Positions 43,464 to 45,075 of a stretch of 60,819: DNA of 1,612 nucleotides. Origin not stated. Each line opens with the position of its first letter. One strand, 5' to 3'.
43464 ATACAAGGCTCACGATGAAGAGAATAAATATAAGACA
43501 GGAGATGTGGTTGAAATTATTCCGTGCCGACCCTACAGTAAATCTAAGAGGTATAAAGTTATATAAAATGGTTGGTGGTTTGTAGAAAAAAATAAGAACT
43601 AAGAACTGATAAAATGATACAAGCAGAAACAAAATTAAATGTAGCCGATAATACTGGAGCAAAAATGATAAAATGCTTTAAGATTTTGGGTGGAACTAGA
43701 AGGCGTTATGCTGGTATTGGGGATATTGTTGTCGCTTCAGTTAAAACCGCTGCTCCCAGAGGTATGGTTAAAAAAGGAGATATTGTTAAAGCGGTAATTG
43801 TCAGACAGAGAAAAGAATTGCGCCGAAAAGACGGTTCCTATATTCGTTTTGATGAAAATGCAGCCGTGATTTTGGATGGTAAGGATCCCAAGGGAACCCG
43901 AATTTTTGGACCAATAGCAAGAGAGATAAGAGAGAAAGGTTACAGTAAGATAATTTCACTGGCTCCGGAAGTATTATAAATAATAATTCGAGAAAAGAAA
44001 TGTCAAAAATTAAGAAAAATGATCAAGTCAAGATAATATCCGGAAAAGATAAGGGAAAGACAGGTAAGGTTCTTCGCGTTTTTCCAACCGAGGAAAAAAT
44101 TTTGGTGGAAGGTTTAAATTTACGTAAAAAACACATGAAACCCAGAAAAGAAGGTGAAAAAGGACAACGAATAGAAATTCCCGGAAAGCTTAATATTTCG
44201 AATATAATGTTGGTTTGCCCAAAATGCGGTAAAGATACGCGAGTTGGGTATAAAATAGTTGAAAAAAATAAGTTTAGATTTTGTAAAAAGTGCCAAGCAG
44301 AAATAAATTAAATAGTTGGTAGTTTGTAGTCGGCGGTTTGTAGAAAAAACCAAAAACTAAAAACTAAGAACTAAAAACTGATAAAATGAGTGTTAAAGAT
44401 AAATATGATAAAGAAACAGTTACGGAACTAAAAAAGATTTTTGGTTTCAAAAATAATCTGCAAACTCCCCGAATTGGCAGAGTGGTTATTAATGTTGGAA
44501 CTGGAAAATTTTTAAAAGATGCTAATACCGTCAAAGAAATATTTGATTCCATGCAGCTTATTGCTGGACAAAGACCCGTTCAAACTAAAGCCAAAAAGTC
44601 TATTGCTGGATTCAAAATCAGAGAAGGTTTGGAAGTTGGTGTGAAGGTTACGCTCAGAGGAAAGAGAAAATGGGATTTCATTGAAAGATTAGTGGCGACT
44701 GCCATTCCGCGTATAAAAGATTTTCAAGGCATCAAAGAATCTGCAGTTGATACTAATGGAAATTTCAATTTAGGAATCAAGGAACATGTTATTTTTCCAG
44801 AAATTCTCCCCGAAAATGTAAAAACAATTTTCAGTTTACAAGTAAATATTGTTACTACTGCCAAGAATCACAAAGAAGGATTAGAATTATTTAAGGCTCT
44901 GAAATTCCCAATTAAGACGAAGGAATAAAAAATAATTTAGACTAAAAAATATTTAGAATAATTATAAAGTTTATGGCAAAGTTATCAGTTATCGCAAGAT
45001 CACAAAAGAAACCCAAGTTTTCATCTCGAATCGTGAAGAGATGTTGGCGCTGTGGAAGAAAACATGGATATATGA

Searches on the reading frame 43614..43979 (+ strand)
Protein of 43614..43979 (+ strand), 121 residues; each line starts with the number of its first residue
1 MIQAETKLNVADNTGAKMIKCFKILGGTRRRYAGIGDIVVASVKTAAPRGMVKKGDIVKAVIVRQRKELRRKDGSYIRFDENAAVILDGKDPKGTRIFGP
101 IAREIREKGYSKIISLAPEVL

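Call 65: find_encoding_contigs(protein=window:43614-43979:+, flank=6000, max_places=10)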
Protein window:43614-43979:+ (121 aa): 14 contigs read that carry it; 10 places shown.
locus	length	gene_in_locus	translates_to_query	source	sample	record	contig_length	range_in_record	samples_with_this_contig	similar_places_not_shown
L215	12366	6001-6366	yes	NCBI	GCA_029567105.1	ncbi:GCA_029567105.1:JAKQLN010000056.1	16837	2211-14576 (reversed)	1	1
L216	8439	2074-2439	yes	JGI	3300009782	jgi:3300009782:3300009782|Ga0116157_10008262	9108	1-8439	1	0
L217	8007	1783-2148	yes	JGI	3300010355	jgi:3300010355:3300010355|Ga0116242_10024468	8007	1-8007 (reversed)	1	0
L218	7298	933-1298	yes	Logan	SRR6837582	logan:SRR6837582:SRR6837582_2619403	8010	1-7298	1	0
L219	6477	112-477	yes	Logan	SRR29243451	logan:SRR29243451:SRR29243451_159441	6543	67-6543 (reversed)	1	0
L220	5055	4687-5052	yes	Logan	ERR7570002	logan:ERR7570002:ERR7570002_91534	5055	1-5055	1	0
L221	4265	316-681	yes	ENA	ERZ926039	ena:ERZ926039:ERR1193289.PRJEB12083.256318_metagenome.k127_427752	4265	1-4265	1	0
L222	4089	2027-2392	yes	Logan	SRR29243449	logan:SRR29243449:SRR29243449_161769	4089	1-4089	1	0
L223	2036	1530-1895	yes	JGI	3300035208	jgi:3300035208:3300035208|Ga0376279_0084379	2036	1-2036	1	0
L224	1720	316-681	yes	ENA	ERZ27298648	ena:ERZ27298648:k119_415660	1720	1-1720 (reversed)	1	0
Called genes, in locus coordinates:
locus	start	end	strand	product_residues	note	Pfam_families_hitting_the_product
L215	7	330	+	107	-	PF00338:Ribosomal_S10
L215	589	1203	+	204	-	PF00297:Ribosomal_L3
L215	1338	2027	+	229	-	PF00573:Ribosomal_L4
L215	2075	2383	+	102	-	PF00276:Ribosomal_L23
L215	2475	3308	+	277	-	PF00181:Ribosomal_L2_N, PF03947:Ribosomal_L2_C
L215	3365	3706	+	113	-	PF00203:Ribosomal_S19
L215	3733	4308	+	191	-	PF00237:Ribosomal_L22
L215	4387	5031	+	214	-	PF07650:KH_2, PF05316:VAR1 (weak), PF00189:Ribosomal_S3_C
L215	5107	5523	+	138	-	PF00252:Ribosomal_L16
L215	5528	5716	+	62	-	PF00831:Ribosomal_L29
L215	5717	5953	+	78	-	PF00366:Ribosomal_S17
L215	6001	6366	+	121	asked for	PF00238:Ribosomal_L14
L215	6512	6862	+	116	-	PF00467:KOW, PF17136:ribosomal_L24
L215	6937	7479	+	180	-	PF00281:Ribosomal_L5, PF00673:Ribosomal_L5_C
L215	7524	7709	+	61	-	PF00253:Ribosomal_S14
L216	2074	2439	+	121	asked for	PF00238:Ribosomal_L14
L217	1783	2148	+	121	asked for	PF00238:Ribosomal_L14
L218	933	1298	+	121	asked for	PF00238:Ribosomal_L14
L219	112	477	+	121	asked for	PF00238:Ribosomal_L14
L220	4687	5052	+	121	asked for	PF00238:Ribosomal_L14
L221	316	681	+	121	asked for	PF00238:Ribosomal_L14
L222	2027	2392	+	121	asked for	PF00238:Ribosomal_L14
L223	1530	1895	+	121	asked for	PF00238:Ribosomal_L14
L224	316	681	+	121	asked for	PF00238:Ribosomal_L14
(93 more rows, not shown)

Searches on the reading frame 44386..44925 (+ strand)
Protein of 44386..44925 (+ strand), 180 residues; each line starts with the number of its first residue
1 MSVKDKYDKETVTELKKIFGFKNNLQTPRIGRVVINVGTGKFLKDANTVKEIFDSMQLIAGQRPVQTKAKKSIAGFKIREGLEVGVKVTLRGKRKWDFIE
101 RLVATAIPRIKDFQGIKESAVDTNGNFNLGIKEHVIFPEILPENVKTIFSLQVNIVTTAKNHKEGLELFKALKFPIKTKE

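Call 36: find_related_loci(query=window:44386-44925:+, collection=genome_contigs, flank=10000)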
Query window:44386-44925:+ (180 aa) in genome_contigs; peptide patterns used: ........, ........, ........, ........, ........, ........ (x = any residue, [..] = any of these).
292 stretches matched a pattern; 207 encode a relative of the query (tblastn E <= 1e-3); the best 80 are kept; 80 distinct loci.
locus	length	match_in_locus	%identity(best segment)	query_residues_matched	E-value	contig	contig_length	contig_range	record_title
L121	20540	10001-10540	81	1-180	9e-98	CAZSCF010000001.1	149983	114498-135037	MAG TPA_asm: uncultured Bdellovibrionales bacterium isolate SRP263991_co4_514 genome assembly, contig: NODE_39_length_14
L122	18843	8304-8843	81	1-180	5e-96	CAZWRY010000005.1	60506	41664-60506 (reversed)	MAG TPA_asm: uncultured Bdellovibrionales bacterium isolate binchicken_co27_254 genome assembly, contig: NODE_828_length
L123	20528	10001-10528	69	1-176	3e-81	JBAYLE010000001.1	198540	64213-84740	MAG: Parcubacteria group bacterium isolate SO_2016_GW1_96 scaffold00141_OW334_2016, whole genome shotgun sequence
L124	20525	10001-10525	70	2-176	5e-81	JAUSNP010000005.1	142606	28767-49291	MAG: Candidatus Moraniibacteriota bacterium isolate E19_metabat.bin.91 E19_k141_499440, whole genome shotgun sequence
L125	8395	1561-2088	68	2-177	7e-79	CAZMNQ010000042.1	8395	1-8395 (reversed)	MAG TPA_asm: uncultured Bdellovibrionales bacterium isolate SRP118108_co4_325 genome assembly, contig: NODE_8882_length_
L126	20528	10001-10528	68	2-177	8e-79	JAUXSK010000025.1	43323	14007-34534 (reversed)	MAG: Candidatus Moraniibacteriota bacterium isolate C12_metabat.bin.87 C12_k141_155386, whole genome shotgun sequence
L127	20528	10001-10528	68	2-177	6e-78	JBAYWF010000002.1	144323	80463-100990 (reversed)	MAG: Parcubacteria group bacterium isolate SO_2016_LW3_77 scaffold00162_LW162_2016, whole genome shotgun sequence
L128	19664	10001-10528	67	2-177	2e-77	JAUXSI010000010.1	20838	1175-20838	MAG: Candidatus Moraniibacteriota bacterium isolate C12_metabat.bin.56 C12_k141_376691, whole genome shotgun sequence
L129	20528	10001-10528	66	2-177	4e-77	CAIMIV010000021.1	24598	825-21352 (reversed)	uncultured bacterium isolate MJ-2014-D5_bin-329 genome assembly, contig: bin-329:21/71, whole genome shotgun sequence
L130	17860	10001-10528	65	2-177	1e-76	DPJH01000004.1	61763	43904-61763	MAG TPA_asm: Candidatus Moraniibacteriota bacterium isolate UBA8518 contig_146976, whole genome shotgun sequence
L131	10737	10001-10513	66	6-176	1e-75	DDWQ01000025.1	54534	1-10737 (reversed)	MAG TPA_asm: Candidatus Moranbacteria bacterium UBA2282 UBA2282_contig_6008, whole genome shotgun sequence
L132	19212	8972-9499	65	2-177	5e-75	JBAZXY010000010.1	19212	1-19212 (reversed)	MAG: Parcubacteria group bacterium isolate SO_2017_GW1_67 NODE_10932_length_19212_cov_3.110925_OW334_2017, whole genome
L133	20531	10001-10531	63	1-176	9e-73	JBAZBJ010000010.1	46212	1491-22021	MAG: Parcubacteria group bacterium isolate SO_2017_GW1_11 NODE_3832_length_46212_cov_1.577390_OW334_2017, whole genome s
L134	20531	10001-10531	59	1-177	2e-71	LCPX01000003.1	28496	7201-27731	MAG: Candidatus Moranbacteria bacterium GW2011_GWE1_49_15 UY41_C0003, whole genome shotgun sequence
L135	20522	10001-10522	58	4-177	1e-67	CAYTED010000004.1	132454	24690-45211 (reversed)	MAG TPA_asm: uncultured Bdellovibrionales bacterium isolate binchicken_co128_120 genome assembly, contig: NODE_86_length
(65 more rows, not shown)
